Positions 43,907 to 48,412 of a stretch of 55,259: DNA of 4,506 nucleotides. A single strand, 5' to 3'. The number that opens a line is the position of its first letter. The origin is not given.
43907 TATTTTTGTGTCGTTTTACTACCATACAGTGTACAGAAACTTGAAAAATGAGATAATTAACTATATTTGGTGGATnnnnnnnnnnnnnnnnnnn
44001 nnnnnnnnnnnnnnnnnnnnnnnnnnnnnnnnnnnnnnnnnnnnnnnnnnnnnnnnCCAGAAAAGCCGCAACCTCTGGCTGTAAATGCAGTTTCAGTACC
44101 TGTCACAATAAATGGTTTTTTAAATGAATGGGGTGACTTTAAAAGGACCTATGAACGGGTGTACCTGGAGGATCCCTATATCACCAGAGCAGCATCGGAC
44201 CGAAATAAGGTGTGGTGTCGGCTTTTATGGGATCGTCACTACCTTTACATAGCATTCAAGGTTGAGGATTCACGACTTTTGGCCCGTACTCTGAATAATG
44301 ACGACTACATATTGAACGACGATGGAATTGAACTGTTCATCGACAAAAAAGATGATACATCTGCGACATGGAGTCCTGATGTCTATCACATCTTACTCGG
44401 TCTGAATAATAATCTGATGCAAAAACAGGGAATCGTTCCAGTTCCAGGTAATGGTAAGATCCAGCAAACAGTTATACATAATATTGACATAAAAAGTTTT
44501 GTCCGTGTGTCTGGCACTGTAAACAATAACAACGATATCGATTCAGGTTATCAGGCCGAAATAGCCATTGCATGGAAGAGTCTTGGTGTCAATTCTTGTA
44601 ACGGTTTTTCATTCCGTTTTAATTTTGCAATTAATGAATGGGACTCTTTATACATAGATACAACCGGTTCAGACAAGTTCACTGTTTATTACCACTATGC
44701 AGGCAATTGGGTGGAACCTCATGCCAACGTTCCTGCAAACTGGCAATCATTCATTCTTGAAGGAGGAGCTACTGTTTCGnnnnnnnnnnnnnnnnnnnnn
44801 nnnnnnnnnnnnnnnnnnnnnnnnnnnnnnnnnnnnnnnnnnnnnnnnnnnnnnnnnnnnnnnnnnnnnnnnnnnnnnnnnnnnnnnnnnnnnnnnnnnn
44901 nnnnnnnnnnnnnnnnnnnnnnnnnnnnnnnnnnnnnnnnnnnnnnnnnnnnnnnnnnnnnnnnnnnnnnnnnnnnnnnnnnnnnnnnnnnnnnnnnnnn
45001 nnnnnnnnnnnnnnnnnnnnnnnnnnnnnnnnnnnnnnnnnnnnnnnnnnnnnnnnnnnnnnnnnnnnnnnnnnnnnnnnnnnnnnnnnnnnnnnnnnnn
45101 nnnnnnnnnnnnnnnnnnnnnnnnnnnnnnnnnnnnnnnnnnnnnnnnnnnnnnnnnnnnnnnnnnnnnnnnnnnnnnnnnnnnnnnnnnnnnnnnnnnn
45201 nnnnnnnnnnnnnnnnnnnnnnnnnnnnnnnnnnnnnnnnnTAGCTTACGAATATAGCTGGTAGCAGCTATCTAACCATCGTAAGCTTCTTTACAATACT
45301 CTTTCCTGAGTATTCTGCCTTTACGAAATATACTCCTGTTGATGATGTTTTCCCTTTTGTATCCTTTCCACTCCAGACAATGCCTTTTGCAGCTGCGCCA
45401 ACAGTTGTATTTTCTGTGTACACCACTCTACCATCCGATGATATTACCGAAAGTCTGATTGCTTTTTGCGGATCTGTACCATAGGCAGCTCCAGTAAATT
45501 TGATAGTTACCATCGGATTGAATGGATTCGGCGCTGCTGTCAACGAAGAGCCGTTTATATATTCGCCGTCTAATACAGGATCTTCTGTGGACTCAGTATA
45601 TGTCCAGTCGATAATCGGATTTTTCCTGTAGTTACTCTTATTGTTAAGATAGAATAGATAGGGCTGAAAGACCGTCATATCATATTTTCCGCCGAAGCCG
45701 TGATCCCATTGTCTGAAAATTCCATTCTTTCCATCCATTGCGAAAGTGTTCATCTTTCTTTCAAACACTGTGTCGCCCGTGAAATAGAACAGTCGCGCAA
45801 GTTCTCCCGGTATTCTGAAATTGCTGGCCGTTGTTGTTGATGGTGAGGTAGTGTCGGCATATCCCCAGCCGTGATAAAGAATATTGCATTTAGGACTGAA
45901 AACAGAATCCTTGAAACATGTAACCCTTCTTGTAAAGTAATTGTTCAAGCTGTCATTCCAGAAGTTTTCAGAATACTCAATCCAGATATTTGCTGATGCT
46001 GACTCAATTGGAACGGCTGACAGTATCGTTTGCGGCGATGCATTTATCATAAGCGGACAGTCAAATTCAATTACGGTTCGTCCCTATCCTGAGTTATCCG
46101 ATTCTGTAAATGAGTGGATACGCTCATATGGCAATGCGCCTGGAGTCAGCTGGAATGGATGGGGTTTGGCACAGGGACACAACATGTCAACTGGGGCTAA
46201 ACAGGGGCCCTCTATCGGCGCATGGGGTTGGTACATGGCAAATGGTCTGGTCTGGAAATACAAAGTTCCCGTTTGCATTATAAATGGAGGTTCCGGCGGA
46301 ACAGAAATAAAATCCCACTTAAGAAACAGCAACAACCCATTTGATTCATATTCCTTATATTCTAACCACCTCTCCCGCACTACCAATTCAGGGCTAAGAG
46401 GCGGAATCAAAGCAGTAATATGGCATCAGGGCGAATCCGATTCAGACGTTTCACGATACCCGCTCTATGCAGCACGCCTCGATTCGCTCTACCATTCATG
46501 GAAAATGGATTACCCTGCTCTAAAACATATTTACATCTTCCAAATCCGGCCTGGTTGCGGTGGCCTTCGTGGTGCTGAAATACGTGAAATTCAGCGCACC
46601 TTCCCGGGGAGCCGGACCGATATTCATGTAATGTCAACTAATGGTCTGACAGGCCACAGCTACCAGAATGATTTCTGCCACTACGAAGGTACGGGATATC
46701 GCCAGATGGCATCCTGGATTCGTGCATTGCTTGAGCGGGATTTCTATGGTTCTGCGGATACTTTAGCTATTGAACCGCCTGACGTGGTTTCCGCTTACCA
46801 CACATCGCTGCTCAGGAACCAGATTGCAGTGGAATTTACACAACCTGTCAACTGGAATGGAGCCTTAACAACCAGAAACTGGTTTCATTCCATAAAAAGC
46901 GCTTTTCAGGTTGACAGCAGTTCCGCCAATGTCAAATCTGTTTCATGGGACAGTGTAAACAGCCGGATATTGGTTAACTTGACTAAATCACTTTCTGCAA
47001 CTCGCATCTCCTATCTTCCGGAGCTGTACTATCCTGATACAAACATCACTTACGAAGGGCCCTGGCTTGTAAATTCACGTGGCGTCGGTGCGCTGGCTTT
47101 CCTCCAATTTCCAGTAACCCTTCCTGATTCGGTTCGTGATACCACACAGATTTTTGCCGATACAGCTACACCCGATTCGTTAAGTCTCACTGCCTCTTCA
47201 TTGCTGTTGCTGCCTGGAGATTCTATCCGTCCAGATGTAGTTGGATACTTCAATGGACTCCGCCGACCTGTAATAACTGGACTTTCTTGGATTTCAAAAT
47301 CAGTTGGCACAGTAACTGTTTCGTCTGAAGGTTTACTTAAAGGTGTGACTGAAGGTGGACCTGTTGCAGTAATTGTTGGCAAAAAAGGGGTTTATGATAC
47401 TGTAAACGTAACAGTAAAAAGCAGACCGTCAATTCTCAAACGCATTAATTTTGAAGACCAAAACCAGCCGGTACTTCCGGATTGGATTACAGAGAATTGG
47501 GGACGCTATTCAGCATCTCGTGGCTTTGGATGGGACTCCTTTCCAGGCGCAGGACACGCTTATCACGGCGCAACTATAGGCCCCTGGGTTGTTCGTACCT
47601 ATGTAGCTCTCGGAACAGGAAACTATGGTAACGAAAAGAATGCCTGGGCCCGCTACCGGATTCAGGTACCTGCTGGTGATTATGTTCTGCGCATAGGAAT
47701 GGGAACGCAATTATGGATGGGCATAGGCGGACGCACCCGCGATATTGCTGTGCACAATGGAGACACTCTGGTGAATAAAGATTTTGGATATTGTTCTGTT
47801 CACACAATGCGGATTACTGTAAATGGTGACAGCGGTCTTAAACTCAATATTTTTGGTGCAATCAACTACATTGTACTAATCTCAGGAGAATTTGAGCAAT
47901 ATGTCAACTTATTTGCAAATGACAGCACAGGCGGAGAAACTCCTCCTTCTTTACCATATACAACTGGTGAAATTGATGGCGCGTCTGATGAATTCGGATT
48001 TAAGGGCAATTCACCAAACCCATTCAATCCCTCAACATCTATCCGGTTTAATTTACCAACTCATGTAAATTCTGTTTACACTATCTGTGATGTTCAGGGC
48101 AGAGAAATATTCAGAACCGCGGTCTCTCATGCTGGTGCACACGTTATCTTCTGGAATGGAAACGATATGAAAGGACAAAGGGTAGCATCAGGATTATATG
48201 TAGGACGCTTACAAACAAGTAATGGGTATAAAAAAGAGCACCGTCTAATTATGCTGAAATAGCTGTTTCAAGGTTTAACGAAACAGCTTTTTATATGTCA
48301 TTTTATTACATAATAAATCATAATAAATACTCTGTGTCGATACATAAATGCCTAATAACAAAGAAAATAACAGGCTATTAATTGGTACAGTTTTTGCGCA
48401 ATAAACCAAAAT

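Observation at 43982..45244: Minimal membrane-tethered AraC regulator with an extracytoplasmic CBM9/DOMON-like sensor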

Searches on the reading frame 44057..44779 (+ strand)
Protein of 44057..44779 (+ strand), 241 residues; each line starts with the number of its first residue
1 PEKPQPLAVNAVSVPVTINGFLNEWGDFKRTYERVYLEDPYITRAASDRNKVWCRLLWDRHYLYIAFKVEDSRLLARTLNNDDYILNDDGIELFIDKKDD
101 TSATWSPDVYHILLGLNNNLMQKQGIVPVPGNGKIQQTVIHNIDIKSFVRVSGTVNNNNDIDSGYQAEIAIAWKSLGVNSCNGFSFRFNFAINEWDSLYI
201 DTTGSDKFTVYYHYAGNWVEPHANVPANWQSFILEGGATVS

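Call 45: search_solved_structures(query=A4, max_evalue=1, show_alignments=4)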
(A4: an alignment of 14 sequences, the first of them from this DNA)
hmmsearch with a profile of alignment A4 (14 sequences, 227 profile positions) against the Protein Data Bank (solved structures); distinct sequences matched with E-value up to 1: 5.
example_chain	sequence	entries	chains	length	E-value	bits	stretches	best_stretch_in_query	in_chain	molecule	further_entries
1i82_A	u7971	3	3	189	2.5e-20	76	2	18-119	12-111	ENDO-1,4-BETA-XYLANASE A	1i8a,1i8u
7nwn_AAA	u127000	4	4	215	2.5e-15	59.6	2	18-122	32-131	Beta-xylanase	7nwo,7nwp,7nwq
7uwv_A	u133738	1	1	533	0.052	16.1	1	13-69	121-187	CBM74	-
7uwu_A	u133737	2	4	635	0.12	14.9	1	13-69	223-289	Starch Adherence System protein 6 (Sas6)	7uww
4jpq_A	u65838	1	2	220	0.31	13.5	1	57-97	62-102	Uncharacterized protein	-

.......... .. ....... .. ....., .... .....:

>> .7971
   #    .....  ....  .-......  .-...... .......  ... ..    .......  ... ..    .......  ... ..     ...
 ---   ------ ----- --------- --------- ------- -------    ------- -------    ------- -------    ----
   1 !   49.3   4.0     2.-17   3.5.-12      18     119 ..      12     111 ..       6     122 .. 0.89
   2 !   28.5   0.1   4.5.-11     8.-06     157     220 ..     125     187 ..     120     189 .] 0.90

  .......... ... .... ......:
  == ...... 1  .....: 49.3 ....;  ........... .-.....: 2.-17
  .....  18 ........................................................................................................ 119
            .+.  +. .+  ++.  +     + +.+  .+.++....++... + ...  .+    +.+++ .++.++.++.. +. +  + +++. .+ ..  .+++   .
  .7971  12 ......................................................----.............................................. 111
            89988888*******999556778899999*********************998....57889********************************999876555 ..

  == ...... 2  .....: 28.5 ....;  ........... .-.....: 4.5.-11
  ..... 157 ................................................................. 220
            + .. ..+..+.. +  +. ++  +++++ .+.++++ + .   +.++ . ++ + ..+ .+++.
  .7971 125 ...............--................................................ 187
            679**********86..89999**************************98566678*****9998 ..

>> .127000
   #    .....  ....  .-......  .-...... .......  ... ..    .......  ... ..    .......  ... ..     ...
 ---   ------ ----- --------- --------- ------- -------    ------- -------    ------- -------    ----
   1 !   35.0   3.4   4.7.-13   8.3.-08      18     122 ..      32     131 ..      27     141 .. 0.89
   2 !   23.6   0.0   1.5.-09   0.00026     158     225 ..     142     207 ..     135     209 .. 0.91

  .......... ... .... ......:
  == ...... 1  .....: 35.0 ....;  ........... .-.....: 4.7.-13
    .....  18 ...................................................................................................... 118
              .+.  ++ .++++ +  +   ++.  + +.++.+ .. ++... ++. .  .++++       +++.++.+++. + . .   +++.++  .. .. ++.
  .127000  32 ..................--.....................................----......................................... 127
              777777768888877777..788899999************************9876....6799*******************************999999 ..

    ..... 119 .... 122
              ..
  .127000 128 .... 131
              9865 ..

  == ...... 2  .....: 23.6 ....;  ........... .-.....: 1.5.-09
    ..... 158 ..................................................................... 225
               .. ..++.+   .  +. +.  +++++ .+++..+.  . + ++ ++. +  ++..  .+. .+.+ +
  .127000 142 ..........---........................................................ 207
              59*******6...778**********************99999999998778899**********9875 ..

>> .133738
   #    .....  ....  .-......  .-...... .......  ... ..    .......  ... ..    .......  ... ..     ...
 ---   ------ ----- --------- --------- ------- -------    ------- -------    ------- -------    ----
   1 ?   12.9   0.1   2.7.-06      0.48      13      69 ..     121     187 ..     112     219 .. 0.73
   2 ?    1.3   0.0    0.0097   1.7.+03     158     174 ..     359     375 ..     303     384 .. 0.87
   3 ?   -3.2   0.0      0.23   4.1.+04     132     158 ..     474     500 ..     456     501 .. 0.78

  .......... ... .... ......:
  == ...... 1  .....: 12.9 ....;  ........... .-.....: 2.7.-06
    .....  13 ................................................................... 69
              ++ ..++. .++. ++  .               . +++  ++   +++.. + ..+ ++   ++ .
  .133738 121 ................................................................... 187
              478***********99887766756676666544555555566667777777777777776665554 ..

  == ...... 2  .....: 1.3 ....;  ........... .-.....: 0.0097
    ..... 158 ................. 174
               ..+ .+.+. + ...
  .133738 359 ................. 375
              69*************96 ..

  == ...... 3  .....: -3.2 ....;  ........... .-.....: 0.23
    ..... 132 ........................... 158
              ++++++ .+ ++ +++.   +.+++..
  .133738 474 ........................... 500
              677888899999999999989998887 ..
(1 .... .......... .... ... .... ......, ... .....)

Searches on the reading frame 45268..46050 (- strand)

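Call 3: search_protein_families(library=pfam, proteins=[window:45268-46050:-], max_evalue=0.1)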
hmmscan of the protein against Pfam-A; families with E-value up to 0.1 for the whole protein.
window:45268-46050:- (260 aa): 4 families
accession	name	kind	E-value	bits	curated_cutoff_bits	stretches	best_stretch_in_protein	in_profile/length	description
PF13860.13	FlgD_ig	-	6.1e-05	23.4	27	1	186-249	13-77/79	FlgD Ig-like domain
PF18962.6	Por_Secre_tail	-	8.8e-05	23.2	27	1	174-256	3-73/75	Secretion system C-terminal sorting domain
PF13585.12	CHU_C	-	0.021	15.4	27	0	195-248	26-73/86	CHU_C Type IX secretion signal domain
PF14791.11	DNA_pol_B_thumb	-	0.044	14.1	25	1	87-105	2-20/63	DNA polymerase beta thumb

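Call 4: search_protein_families(library=ncbifam, proteins=[window:45268-46050:-], max_evalue=0.1)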
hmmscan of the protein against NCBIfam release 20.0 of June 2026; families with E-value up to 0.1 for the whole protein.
window:45268-46050:- (260 aa): 6 families
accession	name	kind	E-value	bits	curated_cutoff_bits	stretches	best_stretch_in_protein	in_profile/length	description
NF033707.1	T9SS_sortase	equivalog_domain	4.8e-07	27.8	420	1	161-247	990-1077/1095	type IX secretion system sortase PorU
TIGR04183.1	Por_Secre_tail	domain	1.7e-05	24.7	23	1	174-256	3-69/72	T9SS type A sorting domain-containing protein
NF009452.0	PRK12812.1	equivalog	2.1e-05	23.9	258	1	193-251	148-210/289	flagellar basal body rod modification protein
NF052228.1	T9SS_PorZ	equivalog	0.0012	17.4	260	1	170-260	673-757/757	type IX secretion system anionic LPS delivery protein PorZ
NF009453.0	PRK12813.1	equivalog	0.0014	18.2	264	1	197-248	125-175/223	flagellar basal body rod modification protein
NF005176.1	PRK06655.1-1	equivalog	0.032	14.2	230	1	194-251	95-155/197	flagellar hook assembly protein FlgD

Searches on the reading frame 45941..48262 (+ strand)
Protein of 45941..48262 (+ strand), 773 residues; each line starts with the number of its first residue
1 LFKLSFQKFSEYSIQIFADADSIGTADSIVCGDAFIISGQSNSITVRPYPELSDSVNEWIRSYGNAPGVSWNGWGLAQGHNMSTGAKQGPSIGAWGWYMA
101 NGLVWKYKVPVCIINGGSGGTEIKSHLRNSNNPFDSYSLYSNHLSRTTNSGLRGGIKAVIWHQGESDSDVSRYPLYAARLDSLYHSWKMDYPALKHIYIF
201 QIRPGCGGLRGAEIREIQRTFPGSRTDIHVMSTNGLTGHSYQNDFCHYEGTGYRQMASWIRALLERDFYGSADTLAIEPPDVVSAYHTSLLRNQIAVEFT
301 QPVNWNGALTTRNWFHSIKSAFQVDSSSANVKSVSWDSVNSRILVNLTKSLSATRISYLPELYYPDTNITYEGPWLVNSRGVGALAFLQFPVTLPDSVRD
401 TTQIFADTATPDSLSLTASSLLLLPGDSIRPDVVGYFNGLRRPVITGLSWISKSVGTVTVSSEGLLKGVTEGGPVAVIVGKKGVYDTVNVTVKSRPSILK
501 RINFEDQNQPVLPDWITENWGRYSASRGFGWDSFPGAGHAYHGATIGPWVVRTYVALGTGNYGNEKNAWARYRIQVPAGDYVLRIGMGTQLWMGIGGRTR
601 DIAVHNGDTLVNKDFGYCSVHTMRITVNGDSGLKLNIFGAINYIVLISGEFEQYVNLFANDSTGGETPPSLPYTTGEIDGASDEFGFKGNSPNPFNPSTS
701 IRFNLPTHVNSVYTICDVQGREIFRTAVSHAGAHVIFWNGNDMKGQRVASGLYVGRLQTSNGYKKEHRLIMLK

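Call 3: search_protein_families(library=pfam, proteins=[window:45941-48262:+], max_evalue=0.1)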
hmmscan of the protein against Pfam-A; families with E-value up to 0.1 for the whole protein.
window:45941-48262:+ (773 aa): 3 families
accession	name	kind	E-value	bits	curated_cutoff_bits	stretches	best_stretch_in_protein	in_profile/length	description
PF03629.24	SASA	-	2.8e-13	50.4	24.8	1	34-257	4-217/226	Carbohydrate esterase, sialic acid-specific acetylesterase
PF13860.13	FlgD_ig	-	0.00023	21.5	27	1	699-759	12-75/79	FlgD Ig-like domain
PF18962.6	Por_Secre_tail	-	0.057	14.2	27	0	692-765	3-70/75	Secretion system C-terminal sorting domain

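Call 4: search_protein_families(library=ncbifam, proteins=[window:45941-48262:+], max_evalue=0.1)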
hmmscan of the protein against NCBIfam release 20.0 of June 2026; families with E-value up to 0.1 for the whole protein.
window:45941-48262:+ (773 aa): 6 families
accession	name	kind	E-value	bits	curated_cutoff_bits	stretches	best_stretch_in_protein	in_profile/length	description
TIGR04183.1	Por_Secre_tail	domain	8.8e-05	22.4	23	1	692-770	3-70/72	T9SS type A sorting domain-containing protein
NF033707.1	T9SS_sortase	equivalog_domain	0.00021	19.1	420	1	690-760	1001-1078/1095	type IX secretion system sortase PorU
NF052323.1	T9SSA_dep_M6i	equivalog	0.00057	17.9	600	1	690-770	960-1037/1043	T9SS-dependent M6-like inactivated metalloprotease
NF052228.1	T9SS_PorZ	equivalog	0.001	17.6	260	1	714-766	700-749/757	type IX secretion system anionic LPS delivery protein PorZ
NF005176.1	PRK06655.1-1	equivalog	0.012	15.6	230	0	714-765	102-155/197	flagellar hook assembly protein FlgD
NF009453.0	PRK12813.1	equivalog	0.038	13.5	264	0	715-760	130-174/223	flagellar basal body rod modification protein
